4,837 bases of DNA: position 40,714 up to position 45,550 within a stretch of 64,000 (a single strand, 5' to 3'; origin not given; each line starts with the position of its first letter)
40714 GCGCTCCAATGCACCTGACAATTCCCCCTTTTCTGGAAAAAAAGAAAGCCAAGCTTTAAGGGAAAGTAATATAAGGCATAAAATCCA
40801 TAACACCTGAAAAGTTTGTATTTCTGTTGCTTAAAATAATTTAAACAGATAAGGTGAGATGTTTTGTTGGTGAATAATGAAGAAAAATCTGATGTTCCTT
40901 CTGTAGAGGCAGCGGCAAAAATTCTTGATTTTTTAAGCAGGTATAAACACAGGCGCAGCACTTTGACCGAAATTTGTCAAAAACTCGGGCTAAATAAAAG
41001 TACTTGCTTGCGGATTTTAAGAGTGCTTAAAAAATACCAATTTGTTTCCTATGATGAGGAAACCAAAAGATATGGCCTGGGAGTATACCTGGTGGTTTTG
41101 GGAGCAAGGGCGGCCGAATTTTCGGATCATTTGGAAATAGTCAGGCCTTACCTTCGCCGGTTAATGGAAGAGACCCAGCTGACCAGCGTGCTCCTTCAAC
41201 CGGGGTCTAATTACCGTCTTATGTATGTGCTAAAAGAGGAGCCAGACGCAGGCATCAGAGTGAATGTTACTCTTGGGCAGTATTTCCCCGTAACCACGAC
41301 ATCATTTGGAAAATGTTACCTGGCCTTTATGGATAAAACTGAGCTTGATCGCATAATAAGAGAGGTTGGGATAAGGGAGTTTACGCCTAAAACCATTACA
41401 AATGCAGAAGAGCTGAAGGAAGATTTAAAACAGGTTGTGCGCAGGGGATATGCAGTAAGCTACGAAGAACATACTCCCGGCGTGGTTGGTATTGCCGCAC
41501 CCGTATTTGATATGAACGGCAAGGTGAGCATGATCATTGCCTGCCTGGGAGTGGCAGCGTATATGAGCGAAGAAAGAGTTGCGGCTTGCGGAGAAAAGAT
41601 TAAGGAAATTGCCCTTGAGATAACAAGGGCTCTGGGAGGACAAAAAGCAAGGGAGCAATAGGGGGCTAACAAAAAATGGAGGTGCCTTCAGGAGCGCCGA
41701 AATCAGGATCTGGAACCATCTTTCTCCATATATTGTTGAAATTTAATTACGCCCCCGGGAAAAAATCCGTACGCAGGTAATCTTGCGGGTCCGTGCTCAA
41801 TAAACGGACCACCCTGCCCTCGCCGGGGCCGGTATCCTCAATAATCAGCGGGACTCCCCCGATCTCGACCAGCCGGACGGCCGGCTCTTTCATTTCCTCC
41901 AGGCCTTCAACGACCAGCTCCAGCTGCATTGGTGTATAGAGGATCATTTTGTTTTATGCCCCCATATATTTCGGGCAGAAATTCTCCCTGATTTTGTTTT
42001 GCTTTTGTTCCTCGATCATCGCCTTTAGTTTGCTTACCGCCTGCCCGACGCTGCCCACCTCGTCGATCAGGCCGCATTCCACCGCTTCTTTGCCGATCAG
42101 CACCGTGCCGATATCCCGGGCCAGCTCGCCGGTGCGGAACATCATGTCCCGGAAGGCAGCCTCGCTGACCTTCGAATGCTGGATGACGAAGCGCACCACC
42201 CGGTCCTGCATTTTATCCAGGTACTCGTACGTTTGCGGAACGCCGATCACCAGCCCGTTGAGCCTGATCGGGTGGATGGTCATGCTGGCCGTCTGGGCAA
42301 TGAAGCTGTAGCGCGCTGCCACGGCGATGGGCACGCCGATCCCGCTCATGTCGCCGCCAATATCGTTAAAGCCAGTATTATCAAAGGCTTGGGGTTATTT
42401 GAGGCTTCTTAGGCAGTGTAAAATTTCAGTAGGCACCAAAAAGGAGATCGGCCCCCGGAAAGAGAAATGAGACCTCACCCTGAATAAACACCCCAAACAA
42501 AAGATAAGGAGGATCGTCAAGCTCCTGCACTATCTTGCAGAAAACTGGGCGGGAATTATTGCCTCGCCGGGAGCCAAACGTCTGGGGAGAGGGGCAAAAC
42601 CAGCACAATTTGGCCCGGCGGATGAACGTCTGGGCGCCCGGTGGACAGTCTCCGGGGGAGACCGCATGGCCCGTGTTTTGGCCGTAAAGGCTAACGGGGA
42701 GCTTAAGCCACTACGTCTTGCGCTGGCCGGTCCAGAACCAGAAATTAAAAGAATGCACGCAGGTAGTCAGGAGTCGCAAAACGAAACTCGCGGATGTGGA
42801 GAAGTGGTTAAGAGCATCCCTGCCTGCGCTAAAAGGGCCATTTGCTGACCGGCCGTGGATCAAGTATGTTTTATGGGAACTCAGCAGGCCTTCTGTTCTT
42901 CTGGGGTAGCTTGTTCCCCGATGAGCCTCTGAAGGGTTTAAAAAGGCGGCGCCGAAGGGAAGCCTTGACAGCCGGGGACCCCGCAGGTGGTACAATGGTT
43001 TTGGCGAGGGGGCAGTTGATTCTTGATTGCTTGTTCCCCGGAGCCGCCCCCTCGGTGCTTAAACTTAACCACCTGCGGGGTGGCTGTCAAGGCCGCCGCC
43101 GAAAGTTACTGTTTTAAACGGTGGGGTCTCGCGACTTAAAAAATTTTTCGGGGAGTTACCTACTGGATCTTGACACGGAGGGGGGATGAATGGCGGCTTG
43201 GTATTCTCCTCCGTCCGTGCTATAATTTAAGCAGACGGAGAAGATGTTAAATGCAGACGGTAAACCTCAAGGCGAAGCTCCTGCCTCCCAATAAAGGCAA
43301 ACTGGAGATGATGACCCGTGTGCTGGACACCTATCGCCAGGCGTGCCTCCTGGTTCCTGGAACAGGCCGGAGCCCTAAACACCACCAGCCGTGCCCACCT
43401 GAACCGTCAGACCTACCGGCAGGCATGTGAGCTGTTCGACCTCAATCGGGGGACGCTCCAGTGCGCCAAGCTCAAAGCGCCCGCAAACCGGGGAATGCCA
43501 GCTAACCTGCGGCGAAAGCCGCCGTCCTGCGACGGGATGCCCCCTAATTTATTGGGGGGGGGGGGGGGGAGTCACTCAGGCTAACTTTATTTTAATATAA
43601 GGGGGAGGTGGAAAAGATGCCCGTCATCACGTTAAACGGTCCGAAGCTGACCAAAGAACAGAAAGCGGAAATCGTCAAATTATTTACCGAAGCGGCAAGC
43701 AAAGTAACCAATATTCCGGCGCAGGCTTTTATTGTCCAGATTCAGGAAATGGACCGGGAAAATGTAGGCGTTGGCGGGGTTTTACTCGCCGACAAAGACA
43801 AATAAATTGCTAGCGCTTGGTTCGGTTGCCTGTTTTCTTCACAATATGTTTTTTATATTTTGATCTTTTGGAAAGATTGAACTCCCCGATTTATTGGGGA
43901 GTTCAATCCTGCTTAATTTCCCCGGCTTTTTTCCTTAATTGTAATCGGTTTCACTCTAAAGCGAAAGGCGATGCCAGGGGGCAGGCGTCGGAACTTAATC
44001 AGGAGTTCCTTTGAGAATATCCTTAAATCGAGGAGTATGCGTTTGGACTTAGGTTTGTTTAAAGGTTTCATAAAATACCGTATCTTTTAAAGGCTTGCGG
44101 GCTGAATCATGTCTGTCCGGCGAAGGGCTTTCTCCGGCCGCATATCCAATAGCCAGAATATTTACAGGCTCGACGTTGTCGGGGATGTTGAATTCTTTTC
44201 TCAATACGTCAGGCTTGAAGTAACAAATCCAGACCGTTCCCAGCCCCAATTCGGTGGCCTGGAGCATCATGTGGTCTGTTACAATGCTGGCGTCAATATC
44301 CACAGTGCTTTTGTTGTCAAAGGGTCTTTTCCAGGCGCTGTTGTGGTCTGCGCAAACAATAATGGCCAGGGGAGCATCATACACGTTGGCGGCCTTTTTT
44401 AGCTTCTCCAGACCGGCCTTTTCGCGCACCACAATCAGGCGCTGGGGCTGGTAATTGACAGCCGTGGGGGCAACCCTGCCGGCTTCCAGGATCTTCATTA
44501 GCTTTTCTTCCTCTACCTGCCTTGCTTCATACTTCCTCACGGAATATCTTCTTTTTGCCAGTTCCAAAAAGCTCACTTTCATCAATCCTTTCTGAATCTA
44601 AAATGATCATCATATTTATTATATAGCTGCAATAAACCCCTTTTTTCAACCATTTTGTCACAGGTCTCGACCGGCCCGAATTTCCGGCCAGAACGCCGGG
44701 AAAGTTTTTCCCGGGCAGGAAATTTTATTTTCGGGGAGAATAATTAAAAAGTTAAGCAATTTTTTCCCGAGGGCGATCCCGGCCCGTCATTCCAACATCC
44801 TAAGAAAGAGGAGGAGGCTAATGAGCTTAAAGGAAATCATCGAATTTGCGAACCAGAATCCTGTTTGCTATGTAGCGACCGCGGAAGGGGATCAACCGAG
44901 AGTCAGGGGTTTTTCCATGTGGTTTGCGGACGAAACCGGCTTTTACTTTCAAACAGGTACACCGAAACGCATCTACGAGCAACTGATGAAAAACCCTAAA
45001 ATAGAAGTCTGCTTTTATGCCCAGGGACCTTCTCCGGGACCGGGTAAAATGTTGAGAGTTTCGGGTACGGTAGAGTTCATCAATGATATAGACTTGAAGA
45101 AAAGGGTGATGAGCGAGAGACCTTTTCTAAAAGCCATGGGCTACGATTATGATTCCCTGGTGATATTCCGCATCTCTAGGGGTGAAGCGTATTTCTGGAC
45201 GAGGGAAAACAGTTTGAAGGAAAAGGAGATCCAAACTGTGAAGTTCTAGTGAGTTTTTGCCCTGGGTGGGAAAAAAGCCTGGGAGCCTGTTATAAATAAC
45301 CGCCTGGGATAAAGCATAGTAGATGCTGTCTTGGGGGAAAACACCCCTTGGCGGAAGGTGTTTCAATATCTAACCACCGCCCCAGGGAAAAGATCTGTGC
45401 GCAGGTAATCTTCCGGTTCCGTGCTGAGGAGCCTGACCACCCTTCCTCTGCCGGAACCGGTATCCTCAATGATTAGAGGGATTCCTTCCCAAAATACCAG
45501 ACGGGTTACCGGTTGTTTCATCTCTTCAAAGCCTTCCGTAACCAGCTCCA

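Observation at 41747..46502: Partial direct duplication of the sporulation module ylzJ-tepA brackets a 3-kb junk/accessory insert and shows a gene-conversion-like identity gradient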

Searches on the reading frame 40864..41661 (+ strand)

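Call 9: search_protein_families(library=pfam, proteins=[window:40864-41661:+], max_evalue=0.01)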
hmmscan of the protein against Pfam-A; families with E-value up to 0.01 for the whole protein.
window:40864-41661:+ (265 aa): 9 families
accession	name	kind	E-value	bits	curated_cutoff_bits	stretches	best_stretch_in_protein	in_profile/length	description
PF01614.24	IclR_C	-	3.6e-36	124.8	24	1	90-254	10-173/174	Bacterial transcriptional regulator IclR C-terminal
PF09339.16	HTH_IclR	-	6.3e-08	32.7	22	1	13-64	1-51/52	IclR helix-turn-helix domain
PF13412.12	HTH_24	-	3.8e-05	23.6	21.9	1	19-57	7-43/48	Winged helix-turn-helix DNA-binding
PF01022.26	HTH_5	-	0.0026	18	22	1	18-63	5-47/47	Bacterial regulatory protein, arsR family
PF08100.18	Dimerisation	-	0.0036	17.5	25.6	1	19-71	29-82/93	O-methyltransferase dimerisation domain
PF25213.1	HVO_A0261_N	-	0.0038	17.5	35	1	14-71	10-62/86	HVO_A0261 N-terminal domain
PF12802.13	MarR_2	-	0.0039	17.8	27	1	19-57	9-46/61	MarR family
PF13463.12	HTH_27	-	0.0059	17.3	22.2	0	27-70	14-59/68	Winged helix DNA-binding domain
PF24409.1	wHTH-PRTase_assc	-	0.0066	16.9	27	0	30-64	10-44/83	wHTH-PRTase associated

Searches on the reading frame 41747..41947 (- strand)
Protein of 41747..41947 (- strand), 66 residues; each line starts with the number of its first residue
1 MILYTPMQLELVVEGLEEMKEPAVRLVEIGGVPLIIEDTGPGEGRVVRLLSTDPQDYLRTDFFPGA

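Call 9: search_protein_families(library=pfam, proteins=[window:41747-41947:-], max_evalue=0.01)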
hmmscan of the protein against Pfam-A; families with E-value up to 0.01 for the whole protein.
window:41747-41947:- (66 aa): 1 family
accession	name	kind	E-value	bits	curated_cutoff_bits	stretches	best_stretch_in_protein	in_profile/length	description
PF14035.11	YlzJ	-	6.3e-22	78.1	27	1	3-66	1-63/65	YlzJ-like protein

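Call 33: search_protein_families(library=ncbifam, proteins=[window:41747-41947:-], max_evalue=0.1)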
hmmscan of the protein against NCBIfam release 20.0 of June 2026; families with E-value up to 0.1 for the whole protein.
window:41747-41947:- (66 aa): 1 family
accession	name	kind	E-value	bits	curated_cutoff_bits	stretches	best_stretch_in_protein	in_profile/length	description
TIGR00514.1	accC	equivalog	0.088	11.6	626.5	1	14-53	135-174/449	acetyl-CoA carboxylase biotin carboxylase subunit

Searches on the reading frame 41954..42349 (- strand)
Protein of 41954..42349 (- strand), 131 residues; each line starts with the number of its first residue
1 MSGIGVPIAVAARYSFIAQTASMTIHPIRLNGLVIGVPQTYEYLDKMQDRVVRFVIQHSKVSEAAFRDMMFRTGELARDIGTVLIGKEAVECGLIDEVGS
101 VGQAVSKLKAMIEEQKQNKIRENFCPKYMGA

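Call 9: search_protein_families(library=pfam, proteins=[window:41954-42349:-], max_evalue=0.01)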
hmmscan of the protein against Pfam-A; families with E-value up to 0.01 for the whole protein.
window:41954-42349:- (131 aa): 2 families
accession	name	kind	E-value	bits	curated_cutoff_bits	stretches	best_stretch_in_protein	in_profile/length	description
PF00574.28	CLP_protease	-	5.2e-06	26.9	20.2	1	5-99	89-179/182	Clp protease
PF01343.23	Peptidase_S49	-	0.00049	20.5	24.9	1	74-110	115-149/154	Peptidase family S49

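Call 45: find_encoding_contigs(protein=window:41954-42349:-, flank=6000, max_places=6)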
Protein window:41954-42349:- (131 aa): no gene with exactly this product is on record in the collection.

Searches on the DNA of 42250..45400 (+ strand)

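Call 8: search_rna_families(source=window, start=42250, end=45400, threshold=evalue, max_evalue=1)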
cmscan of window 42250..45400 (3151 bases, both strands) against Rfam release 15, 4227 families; matches with E-value up to 1: 2.
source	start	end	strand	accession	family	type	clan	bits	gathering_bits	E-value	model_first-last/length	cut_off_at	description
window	45205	45287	+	RF00442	Guanidine-I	Cis-reg; riboswitch;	-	21.4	63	0.77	1-107/107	no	Guanidine-I riboswitch aptamer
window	44674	44796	-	RF00445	MIR399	Gene; miRNA;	-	21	57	0.2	1-117/117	no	mir-399 microRNA precursor family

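Call 35: search_dna_similar(query=window:42350-43607:+, collection=plasmids, mode=distant, max_evalue=0.001, max_rows=10)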
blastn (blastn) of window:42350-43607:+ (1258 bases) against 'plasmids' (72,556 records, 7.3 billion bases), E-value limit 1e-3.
No match.

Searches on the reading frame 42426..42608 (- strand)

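Call 32: search_protein_families(library=pfam, proteins=[window:42426-42608:-], max_evalue=1)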
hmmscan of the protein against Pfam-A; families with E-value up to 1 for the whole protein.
window:42426-42608:- (60 aa): 1 family
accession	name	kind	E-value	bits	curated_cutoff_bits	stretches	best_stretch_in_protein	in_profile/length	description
PF08940.17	DUF1918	-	0.29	11.2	24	1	27-55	29-56/58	Domain of unknown function (DUF1918)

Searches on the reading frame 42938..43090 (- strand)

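Call 32: search_protein_families(library=pfam, proteins=[window:42938-43090:-], max_evalue=1)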
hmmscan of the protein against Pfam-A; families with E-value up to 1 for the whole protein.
window:42938-43090:- (50 aa): 1 family
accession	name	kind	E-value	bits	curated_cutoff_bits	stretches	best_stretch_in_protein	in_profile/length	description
PF04060.18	FeS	-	0.029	14.6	23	1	32-44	5-17/33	Putative Fe-S cluster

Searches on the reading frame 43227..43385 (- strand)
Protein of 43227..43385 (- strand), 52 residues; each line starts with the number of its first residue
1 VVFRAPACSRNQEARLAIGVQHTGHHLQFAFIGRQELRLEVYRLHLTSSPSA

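Call 32: search_protein_families(library=pfam, proteins=[window:43227-43385:-], max_evalue=1)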
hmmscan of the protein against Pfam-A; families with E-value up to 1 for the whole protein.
window:43227-43385:- (52 aa): 0 families

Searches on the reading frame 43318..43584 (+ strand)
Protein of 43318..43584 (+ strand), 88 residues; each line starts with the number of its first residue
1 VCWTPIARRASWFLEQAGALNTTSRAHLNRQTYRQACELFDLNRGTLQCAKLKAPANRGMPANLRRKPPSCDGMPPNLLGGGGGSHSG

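Call 39: search_protein_representatives(protein=window:43318-43584:+)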
Query: 88 residues. Proteins with E-value up to 0.001 (for the whole library): 13; up to 1e-10: 6; up to 1e-30: 1. The best 13 are listed.
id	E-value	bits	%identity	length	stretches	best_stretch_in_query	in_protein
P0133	2.7e-50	184.6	100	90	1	1-81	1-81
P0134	2.3e-18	82.5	77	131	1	9-60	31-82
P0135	1.1e-17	80.3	78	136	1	8-56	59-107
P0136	4.5e-15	71.9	71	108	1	8-58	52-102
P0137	9.1e-14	67.8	69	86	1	8-58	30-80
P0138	5.3e-13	65.3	58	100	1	8-73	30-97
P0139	2.7e-06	43.8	66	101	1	25-59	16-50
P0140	4.3e-06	43.2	48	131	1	10-70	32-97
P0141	2.1e-05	41.0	56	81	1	8-50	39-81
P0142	3.5e-05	40.3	68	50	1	46-82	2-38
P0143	5.4e-05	39.7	41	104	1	7-77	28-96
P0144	6.3e-05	39.5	48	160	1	9-64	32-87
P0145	9.4e-05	38.9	35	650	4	42-86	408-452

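Call 41: search_protein_families(library=pfam, proteins=[P0144, P0140, P0134, P0143, P0145], max_evalue=1)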
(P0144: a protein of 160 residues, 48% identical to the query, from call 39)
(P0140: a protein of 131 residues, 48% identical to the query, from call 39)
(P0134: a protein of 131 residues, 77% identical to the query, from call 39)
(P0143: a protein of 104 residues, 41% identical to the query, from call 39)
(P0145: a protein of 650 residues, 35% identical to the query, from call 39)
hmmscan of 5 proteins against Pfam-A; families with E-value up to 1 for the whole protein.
P0144 (160 aa): 0 families

P0140 (131 aa): 3 families
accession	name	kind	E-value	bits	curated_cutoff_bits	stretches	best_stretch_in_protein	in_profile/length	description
PF00762.24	Ferrochelatase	-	0.046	13.1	27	1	40-119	43-123/317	Ferrochelatase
PF05114.20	MbnB_TglH_ChrH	-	0.097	12.3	25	1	23-122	12-110/263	RiPP precursor modification enzyme MbnB/TglH/ChrH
PF02601.20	Exonuc_VII_L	-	0.21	11.4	35.9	1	34-93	163-268/315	Exonuclease VII, large subunit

P0134 (131 aa): 1 family
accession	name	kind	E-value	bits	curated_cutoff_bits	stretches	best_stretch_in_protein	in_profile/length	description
PF25242.1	Ubiquitin_UBP8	-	0.14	12.4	27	0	53-69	24-40/55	UBP8-like, ubiquitin-like domain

P0143 (104 aa): 0 families

P0145 (650 aa): 9 families
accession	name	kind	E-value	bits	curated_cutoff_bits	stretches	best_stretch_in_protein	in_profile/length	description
PF13895.12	Ig_2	-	1.1e-16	61.3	27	6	282-341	12-75/79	Immunoglobulin domain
PF19081.6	Ig_7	-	4.1e-14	53.1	27.3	6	271-349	1-84/84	Ig-like domain CHU_C associated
PF18428.7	BRCT_3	-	2.8e-06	27.7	26.1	0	242-272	43-73/102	BRCA1 C Terminus (BRCT) domain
PF22352.2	K319L-like_PKD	-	8.9e-06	26.1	27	1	139-190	27-84/84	K319L-like, PKD domain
PF07679.22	I-set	-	4.6e-05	23.8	23.7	0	159-190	59-90/90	Immunoglobulin I-set domain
PF17210.9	SdrD_B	-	0.0022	18.6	29.7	0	318-347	53-82/112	SdrD B-like domain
PF05185.22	PRMT5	-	0.0043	17.4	22.9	0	459-486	9-36/171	PRMT5 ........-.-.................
PF13927.12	Ig_3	-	0.15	13.1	30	0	384-409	53-78/78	Immunoglobulin domain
PF13860.13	FlgD_ig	-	0.49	10.8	27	0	315-333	59-77/79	FlgD Ig-like domain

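Call 42: find_encoding_contigs(protein=P0144, flank=4000, max_places=3)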
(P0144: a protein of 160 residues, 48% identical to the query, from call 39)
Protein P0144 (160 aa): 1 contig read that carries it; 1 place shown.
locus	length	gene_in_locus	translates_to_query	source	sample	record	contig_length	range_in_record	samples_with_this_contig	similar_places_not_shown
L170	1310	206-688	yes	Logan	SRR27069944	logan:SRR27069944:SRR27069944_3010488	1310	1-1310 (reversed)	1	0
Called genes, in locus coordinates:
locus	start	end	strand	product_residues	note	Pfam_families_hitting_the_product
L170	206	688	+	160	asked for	-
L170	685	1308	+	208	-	?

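Call 44: search_protein_families(library=pfam, proteins=[L170:685-1308:+], max_evalue=0.1)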
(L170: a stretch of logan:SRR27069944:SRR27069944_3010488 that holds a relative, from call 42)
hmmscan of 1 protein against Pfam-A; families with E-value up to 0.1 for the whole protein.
L170:685-1308:+ (208 aa): 3 families
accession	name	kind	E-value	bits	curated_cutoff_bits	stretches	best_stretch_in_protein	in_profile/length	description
PF07282.18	Cas12f1-like_TNB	-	1.6e-17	63.8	26.3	1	124-187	1-60/60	Cas12f1-like, TNB domain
PF01385.25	OrfB_IS605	-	1.9e-07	31.7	30.5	1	12-92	13-105/120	Probable transposase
PF19976.4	GAAD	-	0.013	16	23.6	1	73-103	30-60/62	GTPase-associated adaptor domain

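Call 46: find_encoding_contigs(protein=P0133, flank=6000, max_places=6)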
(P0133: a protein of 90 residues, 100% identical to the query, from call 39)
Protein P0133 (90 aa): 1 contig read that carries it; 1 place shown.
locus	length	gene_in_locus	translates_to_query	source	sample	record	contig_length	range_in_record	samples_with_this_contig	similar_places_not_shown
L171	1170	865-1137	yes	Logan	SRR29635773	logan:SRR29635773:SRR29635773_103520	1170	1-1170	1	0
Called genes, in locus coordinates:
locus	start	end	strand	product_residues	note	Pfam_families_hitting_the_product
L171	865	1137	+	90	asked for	-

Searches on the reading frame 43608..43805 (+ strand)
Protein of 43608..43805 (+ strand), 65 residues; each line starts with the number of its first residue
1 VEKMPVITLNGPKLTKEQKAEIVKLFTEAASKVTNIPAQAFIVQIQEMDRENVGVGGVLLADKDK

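Call 9: search_protein_families(library=pfam, proteins=[window:43608-43805:+], max_evalue=0.01)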
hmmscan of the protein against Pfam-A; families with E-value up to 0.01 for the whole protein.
window:43608-43805:+ (65 aa): 1 family
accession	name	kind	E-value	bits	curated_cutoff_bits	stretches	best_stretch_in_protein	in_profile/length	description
PF01361.26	Tautomerase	-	3.1e-13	49.8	22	1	5-62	1-59/60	Tautomerase enzyme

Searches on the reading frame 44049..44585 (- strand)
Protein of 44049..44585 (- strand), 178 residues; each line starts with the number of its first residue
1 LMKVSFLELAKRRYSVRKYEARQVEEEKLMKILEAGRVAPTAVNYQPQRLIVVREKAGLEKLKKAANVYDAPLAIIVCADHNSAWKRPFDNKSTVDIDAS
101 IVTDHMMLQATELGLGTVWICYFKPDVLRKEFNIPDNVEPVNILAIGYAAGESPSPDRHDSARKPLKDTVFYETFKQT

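Call 9: search_protein_families(library=pfam, proteins=[window:44049-44585:-], max_evalue=0.01)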
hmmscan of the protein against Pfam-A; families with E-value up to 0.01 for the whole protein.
window:44049-44585:- (178 aa): 2 families
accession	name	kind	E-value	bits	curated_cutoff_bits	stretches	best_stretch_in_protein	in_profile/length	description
PF00881.29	Nitroreductase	-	1.7e-27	97.1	23.5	2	11-66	2-57/167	Nitroreductase family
PF14512.11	TM1586_NiRdase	-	3.2e-14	53.5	27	2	103-170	88-149/215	Putative TM nitroreductase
